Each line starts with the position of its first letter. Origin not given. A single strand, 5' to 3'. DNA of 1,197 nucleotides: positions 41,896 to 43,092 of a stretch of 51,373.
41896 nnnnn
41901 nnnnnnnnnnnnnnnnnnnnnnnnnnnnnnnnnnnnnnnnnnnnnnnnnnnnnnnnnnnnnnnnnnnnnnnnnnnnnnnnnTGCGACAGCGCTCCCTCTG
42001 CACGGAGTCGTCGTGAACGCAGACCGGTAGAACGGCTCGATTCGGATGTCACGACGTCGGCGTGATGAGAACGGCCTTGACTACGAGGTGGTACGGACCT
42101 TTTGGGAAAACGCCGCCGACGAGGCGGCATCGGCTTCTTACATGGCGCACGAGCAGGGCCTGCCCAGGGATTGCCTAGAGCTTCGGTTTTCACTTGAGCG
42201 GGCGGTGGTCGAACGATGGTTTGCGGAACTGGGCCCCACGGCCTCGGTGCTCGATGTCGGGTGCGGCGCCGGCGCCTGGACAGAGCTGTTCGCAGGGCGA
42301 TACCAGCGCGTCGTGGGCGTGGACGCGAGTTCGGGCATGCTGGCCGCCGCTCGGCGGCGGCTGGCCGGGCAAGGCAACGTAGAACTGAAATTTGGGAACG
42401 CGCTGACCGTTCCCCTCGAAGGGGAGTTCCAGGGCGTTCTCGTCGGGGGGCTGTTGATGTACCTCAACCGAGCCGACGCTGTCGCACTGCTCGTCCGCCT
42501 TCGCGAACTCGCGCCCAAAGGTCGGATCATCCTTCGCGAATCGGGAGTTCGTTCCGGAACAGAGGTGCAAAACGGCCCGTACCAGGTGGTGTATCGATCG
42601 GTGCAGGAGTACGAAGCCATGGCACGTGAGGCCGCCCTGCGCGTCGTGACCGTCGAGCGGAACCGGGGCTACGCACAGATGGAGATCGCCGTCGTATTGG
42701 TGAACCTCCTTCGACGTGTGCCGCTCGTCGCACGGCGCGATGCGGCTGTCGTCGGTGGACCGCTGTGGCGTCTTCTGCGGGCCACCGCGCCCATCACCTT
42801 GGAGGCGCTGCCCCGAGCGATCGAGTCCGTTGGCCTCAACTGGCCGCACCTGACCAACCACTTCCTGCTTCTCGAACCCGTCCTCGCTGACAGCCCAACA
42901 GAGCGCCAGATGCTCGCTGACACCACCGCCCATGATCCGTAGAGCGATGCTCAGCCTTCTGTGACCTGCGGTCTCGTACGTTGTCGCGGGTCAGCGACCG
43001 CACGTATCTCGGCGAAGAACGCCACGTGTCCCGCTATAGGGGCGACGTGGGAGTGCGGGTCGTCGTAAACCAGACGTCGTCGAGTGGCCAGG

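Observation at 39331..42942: Cytidylyltransferase-PLP enzyme fusion, CDP-alcohol phosphotransferase and divergent methyltransferase: candidate pathway for an unusual amino-alcohol phosphodiester (lipid head group or solute)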

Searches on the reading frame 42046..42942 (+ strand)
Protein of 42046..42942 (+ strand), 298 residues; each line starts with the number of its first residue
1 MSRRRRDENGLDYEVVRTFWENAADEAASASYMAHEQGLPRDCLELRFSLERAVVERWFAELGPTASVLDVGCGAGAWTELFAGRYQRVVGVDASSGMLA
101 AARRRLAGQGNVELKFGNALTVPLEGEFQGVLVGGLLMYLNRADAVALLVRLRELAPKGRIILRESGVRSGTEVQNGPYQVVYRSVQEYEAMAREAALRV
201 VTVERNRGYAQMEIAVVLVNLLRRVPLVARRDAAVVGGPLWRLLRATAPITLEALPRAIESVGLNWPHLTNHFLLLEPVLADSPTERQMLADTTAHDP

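Call 3: search_protein_families(library=pfam, proteins=[window:42046-42942:+], max_evalue=0.01)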
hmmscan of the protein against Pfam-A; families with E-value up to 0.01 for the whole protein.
window:42046-42942:+ (298 aa): 13 families
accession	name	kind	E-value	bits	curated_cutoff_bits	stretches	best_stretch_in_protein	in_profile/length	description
PF13649.12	Methyltransf_25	-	2e-16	60.9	27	1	68-155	1-92/97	Methyltransferase domain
PF08241.18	Methyltransf_11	-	3e-12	47.4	21.2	1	69-162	1-94/95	Methyltransferase domain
PF08242.18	Methyltransf_12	-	2.2e-09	38.4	30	1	69-155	1-91/98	Methyltransferase domain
PF13847.12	Methyltransf_31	-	6.7e-08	32.8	27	1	66-167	5-113/145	Methyltransferase domain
PF13489.12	Methyltransf_23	-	4.9e-07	30.1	27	1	52-180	10-135/164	Methyltransferase domain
PF05401.17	NodS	-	1.9e-05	25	24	1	64-145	43-124/201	Nodulation protein S (NodS)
PF05891.18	Methyltransf_PK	-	2.5e-05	24.3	27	1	62-213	53-208/218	AdoMet dependent proline di-methyltransferase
PF01209.24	Ubie_methyltran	-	6e-05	22.9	20.1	1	59-129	43-118/233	ubiE/COQ5 methyltransferase family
PF01135.25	PCMT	-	0.00013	22.2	20.3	1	58-113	68-125/210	Protein-L-isoaspartate(D-aspartate) O-methyltransferase (PCMT)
PF01728.25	FtsJ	-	0.00083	19.8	24.1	1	63-102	20-60/181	FtsJ-like methyltransferase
PF08003.17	Methyltransf_9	-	0.0035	16.8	23.8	1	66-168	117-222/315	Protein of unknown function (DUF1698)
PF05175.20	MTS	-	0.0047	17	23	0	66-110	33-79/170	Methyltransferase small domain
PF00398.26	RrnaAD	-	0.0092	15.5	24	0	60-116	26-82/263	Ribosomal RNA adenine dimethylase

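Call 4: search_protein_families(library=ncbifam, proteins=[window:42046-42942:+], max_evalue=0.01)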
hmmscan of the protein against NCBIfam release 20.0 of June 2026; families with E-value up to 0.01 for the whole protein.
window:42046-42942:+ (298 aa): 37 families (the best 25 are shown)
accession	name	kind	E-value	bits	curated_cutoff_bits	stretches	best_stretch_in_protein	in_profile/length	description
NF043040.1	corrin_prot_MT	hypoth_equivalog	3.6e-13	49.5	180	1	56-163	32-147/216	corrinoid protein-associated methyltransferase CpaM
NF045667.1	MTase_DVU1556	equivalog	1.5e-11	44.2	155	1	59-204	17-166/213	DVU_1556 family methyltransferase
NF047649.1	MTase_UXPK_star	exception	2.6e-10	39.8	460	1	61-164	74-182/283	methyltransferase/UXPK-star double selenoprotein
TIGR02021.1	BchM-ChlM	equivalog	1e-09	38.2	158.9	1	66-158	56-149/218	magnesium protoporphyrin IX methyltransferase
NF041650.1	nod_mtase_NodS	equivalog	6.4e-08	32.5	300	1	63-163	37-139/190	nodulation methyltransferase NodS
NF008823.0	PRK11873.1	subfamily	7.7e-08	32.1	263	1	59-163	72-181/272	arsenite methyltransferase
NF041820.1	daptide_MTase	equivalog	8.9e-08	31.9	175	1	66-206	38-189/243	daptide-type RiPP biosynthesis methyltransferase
NF001244.0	PRK00216.1-5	equivalog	9.7e-08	31.6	216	1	64-127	48-117/236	bifunctional demethylmenaquinone methyltransferase/2-methoxy-6-polyprenyl-1,4-benzoquinol methylase UbiE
NF001243.0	PRK00216.1-4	equivalog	1.3e-07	31.3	235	1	64-163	47-151/237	demethylmenaquinone methyltransferase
NF041537.1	ArsM_AhpD_UU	exception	1.4e-07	30.6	510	1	64-164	76-181/345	arsenite methyltransferase/AhpD domain selenoprotein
NF002463.0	PRK01683.1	equivalog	2.2e-07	30.7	297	1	66-109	33-78/258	trans-aconitate 2-methyltransferase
TIGR01934.1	MenG_MenH_UbiE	subfamily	2.9e-07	30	158.35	1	64-129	39-108/223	ubiquinone/menaquinone biosynthesis methyltransferase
TIGR02752.1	MenG_heptapren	equivalog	8.5e-07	28.7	419.85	1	66-162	47-148/231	demethylmenaquinone methyltransferase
NF041536.1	ArsM_DUF2284_UU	exception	8.6e-07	27.6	575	1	65-165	77-182/459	arsenite methyltransferase/DUF2284 domain selenoprotein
NF001241.0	PRK00216.1-2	equivalog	1e-06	28.5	327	1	60-165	47-149/231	demethylmenaquinone methyltransferase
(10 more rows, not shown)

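Call 20: search_solved_structures(query=window:42046-42942:+, max_evalue=0.001, show_alignments=1)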
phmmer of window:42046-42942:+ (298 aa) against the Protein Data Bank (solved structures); distinct sequences matched with E-value up to 0.001: 26.
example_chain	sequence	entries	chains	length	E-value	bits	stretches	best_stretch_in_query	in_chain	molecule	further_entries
6uk5_A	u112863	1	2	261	1.5e-07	34.6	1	56-133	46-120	CalS10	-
6wlf_A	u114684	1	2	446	5.3e-07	32.9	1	67-171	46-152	Phosphoethanolamine N-methyltransferase 1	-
1wzn_A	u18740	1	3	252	5.5e-07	32.8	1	65-165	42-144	SAM-dependent methyltransferase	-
9fce_A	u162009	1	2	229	3.1e-06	30.4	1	53-166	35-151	SAM dependent methyltransferase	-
5wp5_A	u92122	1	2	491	3.2e-06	30.3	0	61-165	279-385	Phosphomethylethanolamine N-methyltransferase 2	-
4krg_A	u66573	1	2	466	4.1e-06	30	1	16-168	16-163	Phosphoethanolamine N-methyltransferase 1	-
2gs9_A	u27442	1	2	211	6e-06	29.4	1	62-163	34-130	Hypothetical protein TT1324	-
5gm1_A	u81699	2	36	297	1.3e-05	28.3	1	62-184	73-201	O-methylransferase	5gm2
5wp4_A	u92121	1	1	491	1.9e-05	27.8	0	61-165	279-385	Phosphoethanolamine N-methyltransferase 1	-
5u1i_A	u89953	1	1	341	3.6e-05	26.9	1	66-132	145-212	Putative gentamicin methyltransferase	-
5u18_A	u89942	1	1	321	3.6e-05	26.9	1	66-132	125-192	N-3'' methyltransferase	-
5tyq_A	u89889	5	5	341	3.6e-05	26.9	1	66-132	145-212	Putative gentamicin methyltransferase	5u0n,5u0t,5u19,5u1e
5u4t_A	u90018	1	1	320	3.7e-05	26.8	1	66-132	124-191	Putative gentamicin methyltransferase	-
9gdj_A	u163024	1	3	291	3.9e-05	26.8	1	58-159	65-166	Methyltransferase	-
9k2f_B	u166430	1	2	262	8e-05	25.7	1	61-107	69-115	CyaF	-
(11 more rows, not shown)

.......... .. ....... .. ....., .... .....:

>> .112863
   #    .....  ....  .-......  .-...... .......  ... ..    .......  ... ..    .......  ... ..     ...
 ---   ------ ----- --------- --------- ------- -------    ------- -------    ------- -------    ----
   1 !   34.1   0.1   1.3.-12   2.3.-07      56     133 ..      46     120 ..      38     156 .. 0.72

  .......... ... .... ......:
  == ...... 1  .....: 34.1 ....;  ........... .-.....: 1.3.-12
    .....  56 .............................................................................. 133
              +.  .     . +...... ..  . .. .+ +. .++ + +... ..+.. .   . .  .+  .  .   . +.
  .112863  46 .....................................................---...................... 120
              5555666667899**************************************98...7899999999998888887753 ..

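Call 22: find_homologous_proteins(query=window:42046-42942:+, max_evalue=0.001)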
Query window:42046-42942:+ (298 aa): 299 proteins with E <= 0.001 among 8000 candidates; the best 120 are listed.
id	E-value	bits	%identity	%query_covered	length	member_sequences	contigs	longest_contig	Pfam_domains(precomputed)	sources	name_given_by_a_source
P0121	1.7e-167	574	100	89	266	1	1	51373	PF13847.13,PF13489.13,PF13649.13,PF08241.19,PF08242.19,PF05891.19,PF05401.17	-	-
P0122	8.4e-146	503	85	93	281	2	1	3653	PF13847.13,PF00398.27,PF13489.13,PF13649.13,PF01728.26,PF01209.25,PF08241.19,PF08242.19,PF05401.17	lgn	-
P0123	4.2e-137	475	79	93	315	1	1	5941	PF13847.13,PF13489.13,PF13649.13,PF01135.26,PF01728.26,PF01209.25,PF08241.19,PF08242.19,PF05401.17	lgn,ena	-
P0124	5.6e-137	474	78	93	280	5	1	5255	PF13847.13,PF00398.27,PF13489.13,PF13649.13,PF08241.19,PF08242.19,PF05401.17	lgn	-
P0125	1.3e-135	470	79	93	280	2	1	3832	PF13847.13,PF13489.13,PF13649.13,PF01135.26,PF01728.26,PF08241.19,PF08242.19,PF05401.17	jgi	-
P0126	1.6e-135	469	78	93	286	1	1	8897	PF13847.13,PF00398.27,PF13489.13,PF13649.13,PF08241.19,PF08242.19,PF05401.17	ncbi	ncbi:MAG: methyltransferase domain-containing protein [Acidimicrobiales bacterium]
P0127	2.2e-135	469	79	93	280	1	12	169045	PF13847.13,PF13489.13,PF13649.13,PF01728.26,PF08241.19,PF08242.19,PF05401.17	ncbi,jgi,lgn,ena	jgi:SAM-dependent methyltransferase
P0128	4.8e-135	468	78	93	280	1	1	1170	PF13847.13,PF00398.27,PF13489.13,PF13649.13,PF01135.26,PF08241.19,PF08242.19,PF05401.17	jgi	jgi:SAM-dependent methyltransferase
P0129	1.2e-134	466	79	93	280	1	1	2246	PF13847.13,PF00398.27,PF13489.13,PF13649.13,PF01728.26,PF01209.25,PF08241.19,PF08242.19,PF05401.17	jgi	jgi:SAM-dependent methyltransferase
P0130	1.3e-134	466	80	93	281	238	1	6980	PF13847.13,PF13489.13,PF13649.13,PF01728.26,PF08241.19,PF08242.19,PF05401.17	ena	-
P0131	2.6e-134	465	79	93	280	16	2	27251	PF13847.13,PF13489.13,PF13649.13,PF01728.26,PF08241.19,PF08242.19,PF05401.17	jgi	jgi:SAM-dependent methyltransferase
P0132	3.1e-134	465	79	92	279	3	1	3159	PF13847.13,PF13649.13,PF01728.26,PF01209.25,PF08241.19,PF08242.19,PF05401.17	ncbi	-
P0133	3.2e-134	465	78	93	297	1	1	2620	PF13847.13,PF13489.13,PF13649.13,PF01135.26,PF01728.26,PF08241.19,PF08242.19,PF05401.17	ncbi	-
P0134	3.6e-134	465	78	93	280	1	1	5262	PF13847.13,PF13489.13,PF13649.13,PF01135.26,PF01728.26,PF08241.19,PF08242.19,PF05401.17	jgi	jgi:SAM-dependent methyltransferase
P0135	4.7e-134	465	79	93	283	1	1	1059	PF13847.13,PF13489.13,PF13649.13,PF01728.26,PF08241.19,PF08242.19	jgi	-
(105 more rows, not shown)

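Call 31: predict_structure(alignment_id=A2)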
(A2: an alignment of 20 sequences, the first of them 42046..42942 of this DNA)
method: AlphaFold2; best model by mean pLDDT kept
length: 298 residues; sequences in the alignment: 20
mean_pLDDT: 86.7   pTM: 0.84
mean pLDDT of the five models: 86.7, 83.8, 83.5, 81.2, 79.1
residues with pLDDT >= 90: 170; 70-90: 88; 50-70: 31; < 50: 9
segments of 3 or more residues with pLDDT < 50: 1-6
pLDDT, mean of each block of 10 residues (from residue 1): 47 81 64 76 90 96 97 92 97 92 94 96 96 92 96 97 92 86 94 98 92 89 90 90 92 83 75 94 59 54
secondary structure, 60 per line:
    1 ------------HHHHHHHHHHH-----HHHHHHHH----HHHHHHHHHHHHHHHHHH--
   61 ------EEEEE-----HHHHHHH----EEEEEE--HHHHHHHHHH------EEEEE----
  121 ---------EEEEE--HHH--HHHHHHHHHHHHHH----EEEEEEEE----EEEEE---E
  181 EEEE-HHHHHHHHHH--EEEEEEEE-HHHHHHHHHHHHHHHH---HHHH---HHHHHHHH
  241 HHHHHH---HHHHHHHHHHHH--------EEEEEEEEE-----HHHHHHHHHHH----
elements in order: H13-23 H29-36 H41-58 E67-71 H77-83 E88-93 H96-105 E112-116 E130-134 H142-155 E160-167 E172-176 E180-184 H186-195 E198-205 H207-222 H226-229 H233-246 H250-261 E270-278 H284-294

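Call 34: fold_search(model_id=the predicted structure, library=pdb)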
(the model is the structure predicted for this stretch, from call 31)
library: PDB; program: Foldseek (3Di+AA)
matches with E <= 10: 1902; with E <= 0.001: 1439
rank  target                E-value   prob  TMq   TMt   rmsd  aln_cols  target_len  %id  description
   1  5gm2_L                8.6e-14  1.00  0.52  0.59   8.0       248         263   19  Crystal structure of methyltransferase TleD complexed with SAH and teleocidin A1 (released 2016-09-28)
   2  5gm2_B                1.7e-13  1.00  0.52  0.55   7.9       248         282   19  Crystal structure of methyltransferase TleD complexed with SAH and teleocidin A1 (released 2016-09-28)
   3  5gm2_G                2.6e-13  1.00  0.51  0.56   7.0       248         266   21  Crystal structure of methyltransferase TleD complexed with SAH and teleocidin A1 (released 2016-09-28)
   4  5gm2_M                2.9e-13  1.00  0.52  0.58   8.0       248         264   20  Crystal structure of methyltransferase TleD complexed with SAH and teleocidin A1 (released 2016-09-28)
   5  5gm1_C                4.7e-13  1.00  0.52  0.55   8.0       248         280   20  Crystal structure of methyltransferase TleD complexed with SAH (released 2016-09-28)
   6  5gm1_A                4.7e-13  1.00  0.52  0.55   8.0       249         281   20  Crystal structure of methyltransferase TleD complexed with SAH (released 2016-09-28)
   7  5gm1_K                6.7e-13  1.00  0.52  0.55   7.9       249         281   19  Crystal structure of methyltransferase TleD complexed with SAH (released 2016-09-28)
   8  5gm1_E                9.1e-13  1.00  0.51  0.54   7.1       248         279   22  Crystal structure of methyltransferase TleD complexed with SAH (released 2016-09-28)
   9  6uv6_A                1.1e-12  1.00  0.50  0.55   7.8       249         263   18  AtmM with bound rebeccamycin analogue (released 2020-11-25)
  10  5gm1_B                1.2e-12  1.00  0.51  0.54   7.1       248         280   22  Crystal structure of methyltransferase TleD complexed with SAH (released 2016-09-28)
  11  5gm2_N                1.8e-12  1.00  0.52  0.57   6.6       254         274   22  Crystal structure of methyltransferase TleD complexed with SAH and teleocidin A1 (released 2016-09-28)
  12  6uv6_C                2.2e-12  1.00  0.52  0.58   7.5       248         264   20  AtmM with bound rebeccamycin analogue (released 2020-11-25)
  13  4pne_A                2.2e-12  1.00  0.48  0.53   7.4       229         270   17  Crystal Structure of the [4+2]-Cyclase SpnF (released 2015-02-18)
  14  4pne_B                2.5e-12  1.00  0.48  0.52   6.9       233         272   16  Crystal Structure of the [4+2]-Cyclase SpnF (released 2015-02-18)
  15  4iv8_A                3.8e-12  1.00  0.53  0.63   6.9       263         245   16  Crystal structure of N-methyl transferase from Plasmodium knowlesi complexed with S-adenosyl methionine (released 2014-02-19)
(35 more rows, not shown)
